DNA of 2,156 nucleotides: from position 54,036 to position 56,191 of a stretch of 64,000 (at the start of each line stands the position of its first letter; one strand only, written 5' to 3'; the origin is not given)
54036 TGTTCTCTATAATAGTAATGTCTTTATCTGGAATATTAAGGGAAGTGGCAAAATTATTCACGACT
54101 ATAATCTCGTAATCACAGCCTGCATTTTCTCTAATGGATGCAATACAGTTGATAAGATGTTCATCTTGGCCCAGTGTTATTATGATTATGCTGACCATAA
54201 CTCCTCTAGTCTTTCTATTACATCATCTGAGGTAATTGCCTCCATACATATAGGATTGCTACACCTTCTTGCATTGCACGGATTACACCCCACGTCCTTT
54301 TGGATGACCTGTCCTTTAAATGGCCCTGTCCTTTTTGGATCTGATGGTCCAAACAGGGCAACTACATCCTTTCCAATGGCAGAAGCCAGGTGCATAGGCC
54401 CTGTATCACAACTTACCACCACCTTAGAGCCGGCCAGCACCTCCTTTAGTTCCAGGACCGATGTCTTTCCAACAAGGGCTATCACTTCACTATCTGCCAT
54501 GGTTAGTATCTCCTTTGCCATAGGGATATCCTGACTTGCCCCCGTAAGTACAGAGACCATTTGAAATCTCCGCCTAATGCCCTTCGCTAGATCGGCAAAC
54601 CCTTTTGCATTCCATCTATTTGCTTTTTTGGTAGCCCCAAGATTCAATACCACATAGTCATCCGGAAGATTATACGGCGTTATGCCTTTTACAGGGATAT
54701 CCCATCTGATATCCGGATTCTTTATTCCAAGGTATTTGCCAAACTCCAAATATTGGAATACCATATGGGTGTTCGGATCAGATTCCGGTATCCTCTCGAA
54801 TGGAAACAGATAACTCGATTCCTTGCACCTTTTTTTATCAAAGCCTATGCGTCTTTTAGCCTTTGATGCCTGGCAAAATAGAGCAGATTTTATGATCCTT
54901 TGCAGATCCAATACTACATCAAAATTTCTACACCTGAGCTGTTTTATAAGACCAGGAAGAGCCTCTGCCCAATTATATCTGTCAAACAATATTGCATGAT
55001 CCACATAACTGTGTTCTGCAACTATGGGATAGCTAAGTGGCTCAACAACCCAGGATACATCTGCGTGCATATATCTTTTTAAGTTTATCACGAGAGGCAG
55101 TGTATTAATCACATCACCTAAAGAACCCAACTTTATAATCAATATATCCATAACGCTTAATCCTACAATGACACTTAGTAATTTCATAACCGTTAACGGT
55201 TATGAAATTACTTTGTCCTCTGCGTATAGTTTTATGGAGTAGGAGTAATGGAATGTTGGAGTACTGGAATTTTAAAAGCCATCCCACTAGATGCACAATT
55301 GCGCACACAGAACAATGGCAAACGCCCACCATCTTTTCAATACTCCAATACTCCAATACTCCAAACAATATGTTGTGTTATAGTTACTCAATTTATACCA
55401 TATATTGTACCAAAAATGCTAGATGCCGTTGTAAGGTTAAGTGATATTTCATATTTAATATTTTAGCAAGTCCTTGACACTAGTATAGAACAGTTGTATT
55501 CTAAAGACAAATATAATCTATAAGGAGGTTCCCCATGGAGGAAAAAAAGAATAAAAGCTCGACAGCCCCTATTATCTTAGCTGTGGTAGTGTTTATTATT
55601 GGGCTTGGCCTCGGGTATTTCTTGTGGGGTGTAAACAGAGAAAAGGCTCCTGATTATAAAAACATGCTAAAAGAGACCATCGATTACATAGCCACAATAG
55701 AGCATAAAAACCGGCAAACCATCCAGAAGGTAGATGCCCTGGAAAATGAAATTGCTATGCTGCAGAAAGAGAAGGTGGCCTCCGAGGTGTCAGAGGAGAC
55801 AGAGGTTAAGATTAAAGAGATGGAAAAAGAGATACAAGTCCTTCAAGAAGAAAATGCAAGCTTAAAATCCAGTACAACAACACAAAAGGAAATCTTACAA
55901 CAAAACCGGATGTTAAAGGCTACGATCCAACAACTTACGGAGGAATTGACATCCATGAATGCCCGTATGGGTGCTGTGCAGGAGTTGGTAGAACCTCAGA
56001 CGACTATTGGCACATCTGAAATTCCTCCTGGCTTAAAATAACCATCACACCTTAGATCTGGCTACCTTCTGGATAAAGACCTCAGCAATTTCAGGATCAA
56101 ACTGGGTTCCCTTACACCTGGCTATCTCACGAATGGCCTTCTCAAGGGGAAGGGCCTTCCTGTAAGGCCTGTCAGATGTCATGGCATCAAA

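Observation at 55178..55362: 34-bp perfect palindrome plus three tandem octamers in the divergent promoter region of the LPS-core operon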

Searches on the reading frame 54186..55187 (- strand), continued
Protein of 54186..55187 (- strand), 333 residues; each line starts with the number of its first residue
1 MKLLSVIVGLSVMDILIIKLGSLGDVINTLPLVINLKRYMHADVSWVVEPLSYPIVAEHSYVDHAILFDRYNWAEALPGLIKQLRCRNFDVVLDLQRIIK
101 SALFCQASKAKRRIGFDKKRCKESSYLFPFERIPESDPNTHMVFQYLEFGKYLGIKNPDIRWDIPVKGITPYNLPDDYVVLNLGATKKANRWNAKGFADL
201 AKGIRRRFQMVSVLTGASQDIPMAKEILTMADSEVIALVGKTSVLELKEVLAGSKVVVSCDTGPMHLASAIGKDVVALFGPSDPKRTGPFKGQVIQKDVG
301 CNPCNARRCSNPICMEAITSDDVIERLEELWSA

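Call 20: find_encoding_contigs(protein=P0004, flank=6000, max_places=6)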
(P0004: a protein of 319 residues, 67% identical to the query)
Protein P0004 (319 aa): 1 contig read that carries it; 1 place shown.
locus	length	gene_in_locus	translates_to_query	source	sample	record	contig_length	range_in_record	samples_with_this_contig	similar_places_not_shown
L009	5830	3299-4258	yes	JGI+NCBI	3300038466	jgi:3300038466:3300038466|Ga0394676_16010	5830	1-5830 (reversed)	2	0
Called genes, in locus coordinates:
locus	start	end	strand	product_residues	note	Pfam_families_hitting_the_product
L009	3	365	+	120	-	?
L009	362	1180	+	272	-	PF13717:Zn_ribbon_4, PF13719:Zn_ribbon_5 (weak)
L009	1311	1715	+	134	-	PF03652:RuvX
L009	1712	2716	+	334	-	PF02618:YceG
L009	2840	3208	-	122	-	PF06785:UPF0242 (weak)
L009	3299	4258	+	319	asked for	PF01075:Glyco_transf_9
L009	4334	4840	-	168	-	PF10543:ORF6N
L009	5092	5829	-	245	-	?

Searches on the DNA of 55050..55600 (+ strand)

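Call 28: search_rna_families(source=window, start=55050, end=55600, threshold=evalue, max_evalue=5)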
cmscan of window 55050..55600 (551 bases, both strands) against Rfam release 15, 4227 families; matches with E-value up to 5: 4.
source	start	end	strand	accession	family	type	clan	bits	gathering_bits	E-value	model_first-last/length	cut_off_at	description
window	55162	55228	+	RF03691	mir-2765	Gene; miRNA;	-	22.5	58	0.036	1-83/83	no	mir-2765 microRNA precursor family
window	55164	55230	-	RF02037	IMES-4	Gene;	-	22.4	48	0.27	1-80/80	no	IMES-4 RNA motif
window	55171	55216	-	RF03601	MIR7993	Gene; miRNA;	-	16.7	100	4.1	1-138/138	no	MIR7993 microRNA precursor family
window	55175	55216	-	RF04156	MIR2670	Gene; miRNA;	-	12.8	117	4.6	1-200/200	no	MIR2670 microRNA precursor family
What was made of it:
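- On Known structured RNA family (Rfam): The only hits were chance-level hairpin matches at 22.5 bits or less (call 28).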

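Call 37: search_dna_similar(query=window:55157-55440:+, collection=plasmids, mode=distant, max_evalue=0.01)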
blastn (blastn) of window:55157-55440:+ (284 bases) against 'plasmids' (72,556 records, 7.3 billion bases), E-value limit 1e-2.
No match.

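Call 38: search_dna_similar(query=window:55157-55440:+, collection=phages, mode=distant, max_evalue=0.01)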
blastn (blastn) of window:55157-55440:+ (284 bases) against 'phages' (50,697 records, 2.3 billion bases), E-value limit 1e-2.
No match.
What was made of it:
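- Tried and rejected: I ran distant blastn against plasmids and phages (calls 37, 38: none).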

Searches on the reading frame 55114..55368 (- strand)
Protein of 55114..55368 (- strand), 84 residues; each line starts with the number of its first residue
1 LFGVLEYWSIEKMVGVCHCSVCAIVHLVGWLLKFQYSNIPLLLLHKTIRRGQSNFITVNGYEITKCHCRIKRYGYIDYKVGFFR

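Call 7: search_protein_families(library=pfam, proteins=[window:55114-55368:-], max_evalue=0.01)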
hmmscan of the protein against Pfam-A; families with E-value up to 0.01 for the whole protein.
window:55114-55368:- (84 aa): 0 families

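Call 43: search_protein_representatives(protein=window:55117-55368:-)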
Query: 84 residues. Proteins with E-value up to 0.001 (for the whole library): 0; up to 1e-10: 0; up to 1e-30: 0. The best 0 are listed.

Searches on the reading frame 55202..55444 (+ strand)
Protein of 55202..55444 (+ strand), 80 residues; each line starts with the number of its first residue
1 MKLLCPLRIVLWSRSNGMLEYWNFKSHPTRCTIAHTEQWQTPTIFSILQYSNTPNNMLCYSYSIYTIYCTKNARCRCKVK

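Call 7: search_protein_families(library=pfam, proteins=[window:55202-55444:+], max_evalue=0.01)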
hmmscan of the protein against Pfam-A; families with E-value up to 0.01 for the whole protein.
window:55202-55444:+ (80 aa): 0 families

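Call 35: find_homologous_proteins(query=window:55202-55441:+, max_evalue=0.01)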
Query window:55202-55441:+: no candidate shares three 5-residue words with the query. No homologue found.
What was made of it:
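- The 80-aa and 84-aa ORFs have no homologues (calls 35, 43).
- Tried and rejected: I searched for spurious ORFs of other copies in protein databases (calls 35, 43: none).
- Checked: The 80-aa ORF has no homologue among 5.8 billion proteins (call 35).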

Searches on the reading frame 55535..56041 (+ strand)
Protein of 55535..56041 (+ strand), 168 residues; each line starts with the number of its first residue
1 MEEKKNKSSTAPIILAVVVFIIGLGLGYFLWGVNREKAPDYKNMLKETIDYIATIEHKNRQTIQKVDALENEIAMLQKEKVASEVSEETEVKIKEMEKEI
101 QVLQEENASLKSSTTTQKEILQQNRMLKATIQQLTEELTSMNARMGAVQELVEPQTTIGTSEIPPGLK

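Call 7: search_protein_families(library=pfam, proteins=[window:55535-56041:+], max_evalue=0.01)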
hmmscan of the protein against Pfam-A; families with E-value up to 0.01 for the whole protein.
window:55535-56041:+ (168 aa): 8 families
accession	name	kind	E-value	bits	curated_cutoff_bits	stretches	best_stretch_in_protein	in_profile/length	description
PF12725.13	DUF3810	-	6.9e-05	22.8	28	1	5-115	53-159/311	Protein of unknown function (DUF3810)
PF25764.1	KIF21A_4th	-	0.0018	18.4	33.1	1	56-142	60-148/183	KIF21A-like domain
PF07558.16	Shugoshin_N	-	0.0026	18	30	0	91-112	21-42/45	Shugoshin N-terminal coiled-coil region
PF14282.11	FlxA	-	0.0048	17.4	26.3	1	83-139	9-66/101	FlxA-like protein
PF13851.11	GAS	-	0.0071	16.2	32.3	1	41-142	6-105/200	Growth-arrest specific micro-tubule binding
PF17561.7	TssO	-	0.0078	16.8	29.2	1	19-101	16-99/148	Type VI secretion system, TssO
PF10473.14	CENP-F_leu_zip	-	0.0088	16.6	34.5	0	91-149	24-79/140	Leucine-rich repeats of kinetochore protein Cenp-F/LEK1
PF04636.18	PA26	-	0.0098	15.3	29.4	0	4-129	144-261/445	PA26 p53-induced protein (sestrin)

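Call 14: find_encoding_contigs(protein=window:55535-56041:+, flank=10000, max_places=10)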
Protein window:55535-56041:+ (168 aa): 1 contig read that carries it; 1 place shown.
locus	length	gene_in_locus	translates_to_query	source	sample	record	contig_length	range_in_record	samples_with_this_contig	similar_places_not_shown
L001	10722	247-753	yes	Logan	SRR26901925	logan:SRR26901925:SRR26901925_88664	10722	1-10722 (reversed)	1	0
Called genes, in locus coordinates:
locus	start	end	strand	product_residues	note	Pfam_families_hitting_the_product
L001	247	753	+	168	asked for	PF12725:DUF3810 (weak)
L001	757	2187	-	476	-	PF00072:Response_reg, PF13487:HD_5, PF01966:HD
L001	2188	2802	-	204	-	PF00072:Response_reg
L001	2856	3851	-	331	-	PF02618:YceG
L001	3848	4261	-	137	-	PF03652:RuvX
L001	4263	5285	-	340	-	PF07885:Ion_trans_2, PF02254:TrkA_N, PF02080:TrkA_C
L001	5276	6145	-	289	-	PF13717:Zn_ribbon_4, PF13719:Zn_ribbon_5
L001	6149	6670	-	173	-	PF00156:Pribosyltran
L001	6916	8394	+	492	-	PF02629:CoA_binding, PF13380:CoA_binding_2, PF13607:Succ_CoA_lig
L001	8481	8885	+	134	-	PF07238:PilZ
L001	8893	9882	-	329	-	PF04055:Radical_SAM, PF13353:Fer4_12 (faint), PF06463:Mob_synth_C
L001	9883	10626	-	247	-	PF13938:DUF4213, PF04016:DUF364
